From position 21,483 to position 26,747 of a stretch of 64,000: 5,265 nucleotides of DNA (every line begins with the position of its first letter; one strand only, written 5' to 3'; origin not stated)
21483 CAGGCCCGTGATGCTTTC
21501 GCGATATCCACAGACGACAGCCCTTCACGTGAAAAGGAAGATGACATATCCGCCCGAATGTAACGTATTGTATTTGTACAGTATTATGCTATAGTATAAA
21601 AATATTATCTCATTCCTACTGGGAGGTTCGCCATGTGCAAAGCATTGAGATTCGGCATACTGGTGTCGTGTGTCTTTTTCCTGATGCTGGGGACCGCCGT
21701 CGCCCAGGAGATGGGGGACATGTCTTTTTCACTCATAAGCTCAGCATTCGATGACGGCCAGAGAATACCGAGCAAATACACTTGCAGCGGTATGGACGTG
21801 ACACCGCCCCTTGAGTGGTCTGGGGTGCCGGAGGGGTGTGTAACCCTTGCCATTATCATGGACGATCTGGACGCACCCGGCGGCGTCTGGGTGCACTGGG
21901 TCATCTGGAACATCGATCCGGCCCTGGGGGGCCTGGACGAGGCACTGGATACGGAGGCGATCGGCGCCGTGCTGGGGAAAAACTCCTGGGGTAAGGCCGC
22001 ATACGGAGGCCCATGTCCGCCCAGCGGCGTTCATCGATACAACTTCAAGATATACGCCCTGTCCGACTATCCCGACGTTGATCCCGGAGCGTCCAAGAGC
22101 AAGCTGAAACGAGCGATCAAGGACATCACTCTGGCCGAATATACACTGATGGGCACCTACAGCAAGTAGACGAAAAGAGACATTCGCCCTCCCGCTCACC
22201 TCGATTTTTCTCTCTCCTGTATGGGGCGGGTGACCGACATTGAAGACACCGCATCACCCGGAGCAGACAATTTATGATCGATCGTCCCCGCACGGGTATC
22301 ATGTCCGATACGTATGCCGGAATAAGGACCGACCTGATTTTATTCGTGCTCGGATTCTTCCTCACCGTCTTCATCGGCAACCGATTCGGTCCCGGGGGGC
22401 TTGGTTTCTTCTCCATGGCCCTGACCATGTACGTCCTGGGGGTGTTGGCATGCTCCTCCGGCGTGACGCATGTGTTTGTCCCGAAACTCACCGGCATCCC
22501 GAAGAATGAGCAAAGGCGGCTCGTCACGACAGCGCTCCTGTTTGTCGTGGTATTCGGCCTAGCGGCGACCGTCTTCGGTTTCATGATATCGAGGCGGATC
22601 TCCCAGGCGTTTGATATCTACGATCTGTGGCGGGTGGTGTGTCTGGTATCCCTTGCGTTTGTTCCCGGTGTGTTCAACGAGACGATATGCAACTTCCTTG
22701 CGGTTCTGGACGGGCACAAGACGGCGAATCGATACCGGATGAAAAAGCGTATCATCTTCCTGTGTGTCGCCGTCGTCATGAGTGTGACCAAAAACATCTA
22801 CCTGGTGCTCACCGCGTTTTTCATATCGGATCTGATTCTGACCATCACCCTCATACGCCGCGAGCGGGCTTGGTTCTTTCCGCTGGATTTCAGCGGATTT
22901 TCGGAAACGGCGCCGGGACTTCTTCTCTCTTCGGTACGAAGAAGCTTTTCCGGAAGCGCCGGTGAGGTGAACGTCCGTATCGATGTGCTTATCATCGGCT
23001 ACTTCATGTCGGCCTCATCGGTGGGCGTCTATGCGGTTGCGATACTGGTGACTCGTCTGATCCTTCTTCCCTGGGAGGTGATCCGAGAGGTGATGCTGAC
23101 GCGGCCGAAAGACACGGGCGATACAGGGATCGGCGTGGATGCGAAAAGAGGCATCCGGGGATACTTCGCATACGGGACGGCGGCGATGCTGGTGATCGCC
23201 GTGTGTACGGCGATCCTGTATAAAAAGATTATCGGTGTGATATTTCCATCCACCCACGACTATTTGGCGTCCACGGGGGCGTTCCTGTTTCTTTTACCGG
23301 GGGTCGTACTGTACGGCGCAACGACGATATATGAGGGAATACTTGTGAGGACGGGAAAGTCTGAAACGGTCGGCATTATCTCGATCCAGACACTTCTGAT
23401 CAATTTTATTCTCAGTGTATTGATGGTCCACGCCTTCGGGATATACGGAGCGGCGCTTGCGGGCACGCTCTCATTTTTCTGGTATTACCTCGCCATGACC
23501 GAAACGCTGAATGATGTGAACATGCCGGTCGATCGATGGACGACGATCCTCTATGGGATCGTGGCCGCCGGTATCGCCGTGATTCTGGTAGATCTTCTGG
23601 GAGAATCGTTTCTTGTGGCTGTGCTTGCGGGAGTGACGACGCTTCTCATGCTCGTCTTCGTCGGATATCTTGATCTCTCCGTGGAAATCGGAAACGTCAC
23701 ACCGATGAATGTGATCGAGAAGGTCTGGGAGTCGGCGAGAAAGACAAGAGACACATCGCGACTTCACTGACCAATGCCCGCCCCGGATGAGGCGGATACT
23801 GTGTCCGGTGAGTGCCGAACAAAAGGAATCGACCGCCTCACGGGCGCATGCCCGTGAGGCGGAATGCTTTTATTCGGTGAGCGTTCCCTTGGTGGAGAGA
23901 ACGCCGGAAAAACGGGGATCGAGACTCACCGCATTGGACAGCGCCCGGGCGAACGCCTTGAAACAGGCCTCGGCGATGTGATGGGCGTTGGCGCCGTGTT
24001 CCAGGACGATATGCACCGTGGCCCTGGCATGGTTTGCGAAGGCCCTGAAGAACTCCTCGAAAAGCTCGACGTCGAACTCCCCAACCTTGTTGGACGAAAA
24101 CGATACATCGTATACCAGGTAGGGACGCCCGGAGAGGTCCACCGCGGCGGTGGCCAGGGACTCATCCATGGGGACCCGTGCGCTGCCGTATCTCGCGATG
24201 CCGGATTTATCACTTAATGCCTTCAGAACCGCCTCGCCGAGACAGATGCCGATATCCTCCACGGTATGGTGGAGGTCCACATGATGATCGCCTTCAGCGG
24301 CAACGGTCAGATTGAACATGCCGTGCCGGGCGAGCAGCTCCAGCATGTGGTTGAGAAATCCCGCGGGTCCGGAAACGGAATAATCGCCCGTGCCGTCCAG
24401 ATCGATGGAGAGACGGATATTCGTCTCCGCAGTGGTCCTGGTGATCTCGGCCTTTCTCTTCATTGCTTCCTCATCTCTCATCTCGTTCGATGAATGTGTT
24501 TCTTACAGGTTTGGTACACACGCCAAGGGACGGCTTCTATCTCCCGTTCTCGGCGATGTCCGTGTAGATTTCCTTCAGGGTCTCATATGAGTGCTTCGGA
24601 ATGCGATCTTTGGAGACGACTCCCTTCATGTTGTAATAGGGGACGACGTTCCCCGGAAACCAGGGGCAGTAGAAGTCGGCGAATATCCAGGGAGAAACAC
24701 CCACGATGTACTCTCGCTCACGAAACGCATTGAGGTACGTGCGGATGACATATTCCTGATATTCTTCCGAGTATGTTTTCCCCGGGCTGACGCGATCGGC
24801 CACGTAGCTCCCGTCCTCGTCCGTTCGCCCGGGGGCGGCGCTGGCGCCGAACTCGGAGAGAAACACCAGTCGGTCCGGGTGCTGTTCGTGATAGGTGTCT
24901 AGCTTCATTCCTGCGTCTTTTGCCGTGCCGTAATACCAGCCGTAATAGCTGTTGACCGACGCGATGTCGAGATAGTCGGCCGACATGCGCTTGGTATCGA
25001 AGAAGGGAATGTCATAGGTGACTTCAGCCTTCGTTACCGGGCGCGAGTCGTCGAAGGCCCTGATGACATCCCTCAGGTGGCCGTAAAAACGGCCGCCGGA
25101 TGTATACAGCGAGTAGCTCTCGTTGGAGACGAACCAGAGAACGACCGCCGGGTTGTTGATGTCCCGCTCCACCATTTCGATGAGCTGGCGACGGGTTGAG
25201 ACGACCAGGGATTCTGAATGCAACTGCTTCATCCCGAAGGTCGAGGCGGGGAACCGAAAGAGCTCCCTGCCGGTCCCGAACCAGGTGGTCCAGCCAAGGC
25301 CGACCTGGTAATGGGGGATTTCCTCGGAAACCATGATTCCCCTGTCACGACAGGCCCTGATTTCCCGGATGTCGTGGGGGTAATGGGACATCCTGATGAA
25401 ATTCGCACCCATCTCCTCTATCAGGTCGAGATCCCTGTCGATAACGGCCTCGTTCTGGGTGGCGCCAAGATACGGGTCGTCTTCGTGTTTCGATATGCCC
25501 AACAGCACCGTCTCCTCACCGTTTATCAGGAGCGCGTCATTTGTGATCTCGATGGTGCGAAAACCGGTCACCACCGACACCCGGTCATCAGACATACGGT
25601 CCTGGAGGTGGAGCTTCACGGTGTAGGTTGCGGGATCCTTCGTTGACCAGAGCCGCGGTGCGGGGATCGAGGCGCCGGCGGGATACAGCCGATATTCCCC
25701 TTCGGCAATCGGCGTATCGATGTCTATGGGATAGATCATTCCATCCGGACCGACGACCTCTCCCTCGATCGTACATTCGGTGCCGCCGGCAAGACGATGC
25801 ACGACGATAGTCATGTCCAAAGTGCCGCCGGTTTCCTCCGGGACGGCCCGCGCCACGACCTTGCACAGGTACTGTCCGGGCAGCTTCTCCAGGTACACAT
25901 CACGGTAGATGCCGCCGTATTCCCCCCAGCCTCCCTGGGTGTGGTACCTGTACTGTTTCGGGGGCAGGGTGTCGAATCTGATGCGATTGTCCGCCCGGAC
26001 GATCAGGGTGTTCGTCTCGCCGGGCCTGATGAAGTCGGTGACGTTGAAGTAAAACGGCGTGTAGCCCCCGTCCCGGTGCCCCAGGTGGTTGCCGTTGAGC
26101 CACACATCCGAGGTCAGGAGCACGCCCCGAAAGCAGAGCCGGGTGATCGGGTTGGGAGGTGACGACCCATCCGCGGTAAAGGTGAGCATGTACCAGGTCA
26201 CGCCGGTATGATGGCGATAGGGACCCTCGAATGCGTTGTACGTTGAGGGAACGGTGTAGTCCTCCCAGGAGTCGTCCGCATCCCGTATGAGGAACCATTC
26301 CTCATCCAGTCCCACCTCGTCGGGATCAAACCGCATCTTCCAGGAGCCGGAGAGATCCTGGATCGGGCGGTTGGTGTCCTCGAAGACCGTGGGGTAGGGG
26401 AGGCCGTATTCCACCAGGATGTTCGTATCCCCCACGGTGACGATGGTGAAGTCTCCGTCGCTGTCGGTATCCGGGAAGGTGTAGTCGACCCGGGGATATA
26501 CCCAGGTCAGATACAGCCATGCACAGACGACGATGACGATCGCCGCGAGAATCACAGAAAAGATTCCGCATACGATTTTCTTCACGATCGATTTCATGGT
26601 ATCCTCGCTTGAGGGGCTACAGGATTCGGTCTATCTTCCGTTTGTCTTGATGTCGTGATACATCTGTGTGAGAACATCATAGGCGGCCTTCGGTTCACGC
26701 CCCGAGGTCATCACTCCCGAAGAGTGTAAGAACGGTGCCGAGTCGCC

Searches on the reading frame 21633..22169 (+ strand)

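Call 17: search_protein_families(library=pfam, proteins=[window:21633-22169:+], max_evalue=0.001)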
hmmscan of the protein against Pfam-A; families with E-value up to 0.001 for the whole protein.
window:21633-22169:+ (178 aa): 1 family
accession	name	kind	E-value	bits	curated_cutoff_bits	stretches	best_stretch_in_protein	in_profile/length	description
PF01161.25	PBP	-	7e-37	127.2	24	1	44-176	1-135/135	Phosphatidylethanolamine-binding protein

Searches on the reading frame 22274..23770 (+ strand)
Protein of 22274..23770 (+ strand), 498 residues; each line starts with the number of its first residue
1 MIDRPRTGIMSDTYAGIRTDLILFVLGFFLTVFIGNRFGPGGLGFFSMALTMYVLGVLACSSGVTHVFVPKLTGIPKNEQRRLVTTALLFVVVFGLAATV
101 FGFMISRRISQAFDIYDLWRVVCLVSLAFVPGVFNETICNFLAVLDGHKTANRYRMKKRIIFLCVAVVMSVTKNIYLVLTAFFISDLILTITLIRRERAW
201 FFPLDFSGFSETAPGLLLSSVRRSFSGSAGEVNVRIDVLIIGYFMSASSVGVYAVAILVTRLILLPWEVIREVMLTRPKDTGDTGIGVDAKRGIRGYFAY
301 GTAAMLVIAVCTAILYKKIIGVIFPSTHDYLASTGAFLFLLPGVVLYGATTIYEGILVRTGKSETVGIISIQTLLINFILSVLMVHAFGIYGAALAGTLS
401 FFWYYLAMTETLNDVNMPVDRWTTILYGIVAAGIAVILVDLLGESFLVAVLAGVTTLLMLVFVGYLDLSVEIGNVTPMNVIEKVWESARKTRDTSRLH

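Call 17: search_protein_families(library=pfam, proteins=[window:22274-23770:+], max_evalue=0.001)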
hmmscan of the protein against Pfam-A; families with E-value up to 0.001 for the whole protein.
window:22274-23770:+ (498 aa): 1 family
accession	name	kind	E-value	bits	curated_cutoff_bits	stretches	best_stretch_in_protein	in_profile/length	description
PF13440.11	Polysacc_synt_3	-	1.8e-07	31.1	23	1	40-263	8-224/293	Polysaccharide biosynthesis protein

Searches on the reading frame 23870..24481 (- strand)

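Call 17: search_protein_families(library=pfam, proteins=[window:23870-24481:-], max_evalue=0.001)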
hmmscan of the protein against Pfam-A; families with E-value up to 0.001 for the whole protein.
window:23870-24481:- (203 aa): 1 family
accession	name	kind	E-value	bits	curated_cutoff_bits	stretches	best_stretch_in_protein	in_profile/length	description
PF00475.24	IGPD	-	1.5e-64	216.9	27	1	40-181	3-144/144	Imidazoleglycerol-phosphate dehydratase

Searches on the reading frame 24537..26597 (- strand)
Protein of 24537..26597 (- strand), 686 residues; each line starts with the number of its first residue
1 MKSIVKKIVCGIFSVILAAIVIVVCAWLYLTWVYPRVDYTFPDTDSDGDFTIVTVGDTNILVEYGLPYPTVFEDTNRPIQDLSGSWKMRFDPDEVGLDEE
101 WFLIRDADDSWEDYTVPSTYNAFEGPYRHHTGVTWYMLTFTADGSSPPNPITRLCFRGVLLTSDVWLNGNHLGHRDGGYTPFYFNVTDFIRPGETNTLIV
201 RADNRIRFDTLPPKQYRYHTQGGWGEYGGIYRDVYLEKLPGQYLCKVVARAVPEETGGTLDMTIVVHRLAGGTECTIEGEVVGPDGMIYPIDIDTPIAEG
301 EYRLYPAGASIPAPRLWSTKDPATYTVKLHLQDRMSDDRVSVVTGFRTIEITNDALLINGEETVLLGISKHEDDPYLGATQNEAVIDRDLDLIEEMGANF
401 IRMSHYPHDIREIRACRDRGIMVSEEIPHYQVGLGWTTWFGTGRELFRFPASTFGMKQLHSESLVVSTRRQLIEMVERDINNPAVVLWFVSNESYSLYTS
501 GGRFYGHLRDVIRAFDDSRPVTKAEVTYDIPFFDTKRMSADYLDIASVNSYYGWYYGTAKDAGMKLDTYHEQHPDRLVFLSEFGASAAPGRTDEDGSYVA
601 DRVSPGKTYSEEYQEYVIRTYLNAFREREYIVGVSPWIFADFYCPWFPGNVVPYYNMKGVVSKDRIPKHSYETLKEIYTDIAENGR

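Call 17: search_protein_families(library=pfam, proteins=[window:24537-26597:-], max_evalue=0.001)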
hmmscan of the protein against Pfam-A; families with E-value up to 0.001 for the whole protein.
window:24537-26597:- (686 aa): 4 families
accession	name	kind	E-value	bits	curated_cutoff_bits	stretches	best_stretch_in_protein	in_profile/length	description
PF02836.23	Glyco_hydro_2_C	-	9e-36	124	21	1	349-681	1-300/302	Glycosyl hydrolases family 2, TIM barrel domain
PF02837.24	Glyco_hydro_2_N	-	3.9e-17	63.1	28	1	79-240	1-169/169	Glycosyl hydrolases family 2, sugar binding domain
PF22666.2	Glyco_hydro_2_N2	-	1.9e-07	31.8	27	1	134-208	50-123/167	Glycosyl hydrolase 2 galactose-binding domain-like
PF00703.27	Glyco_hydro_2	-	0.00022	22.4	23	1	257-347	17-109/109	Glycosyl hydrolases family 2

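Call 60: search_protein_families(library=ncbifam, proteins=[window:24537-26597:-], max_evalue=0.01)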
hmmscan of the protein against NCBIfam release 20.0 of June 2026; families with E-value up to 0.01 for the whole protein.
window:24537-26597:- (686 aa): 11 families
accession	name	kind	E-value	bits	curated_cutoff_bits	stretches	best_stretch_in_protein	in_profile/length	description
NF007538.0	PRK10150.1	equivalog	3.1e-74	250.4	544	1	73-682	6-599/607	beta-glucuronidase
NF050095.1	BetGlucuronLacZ4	equivalog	9.9e-56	189.1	950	1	110-668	35-572/666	beta-glucuronidase LacZ4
NF041462.1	GalA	equivalog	1.4e-50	172.2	900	2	130-427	80-370/763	beta-galactosidase GalA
NF052611.1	beta_gal_Bga2A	equivalog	2.2e-42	145.1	999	1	130-551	111-512/1007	beta-galactosidase, LacZ type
NF041463.1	GalB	equivalog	1.3e-39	135.8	900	2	130-427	132-432/869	beta-galactosidase GalB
NF049891.1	Bet1-4galacdseBT4156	equivalog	1.2e-30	106.2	1700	1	139-431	84-374/946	exo-beta-1,4-galactosidase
NF041100.1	betagal_LacZ_Ttogales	equivalog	1.8e-30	105.4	2000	1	82-525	40-469/1090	beta-galactosidase LacZ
NF007074.0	PRK09525.1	subfamily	1.1e-28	99.5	1221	1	132-522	120-486/1027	beta-galactosidase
NF007666.0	PRK10340.1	equivalog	3.7e-25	87.9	1284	1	151-494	127-450/1030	beta-galactosidase subunit alpha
NF049890.1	Bet1-4galacdseBT4151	equivalog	6e-17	60.9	1500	1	124-428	99-405/952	exo-beta-1,4-galactosidase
NF049877.1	GlucurArabfur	equivalog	2.3e-14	52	1800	2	67-204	357-493/1400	beta-d-glucuronidase/beta-L-arabinofuranosidase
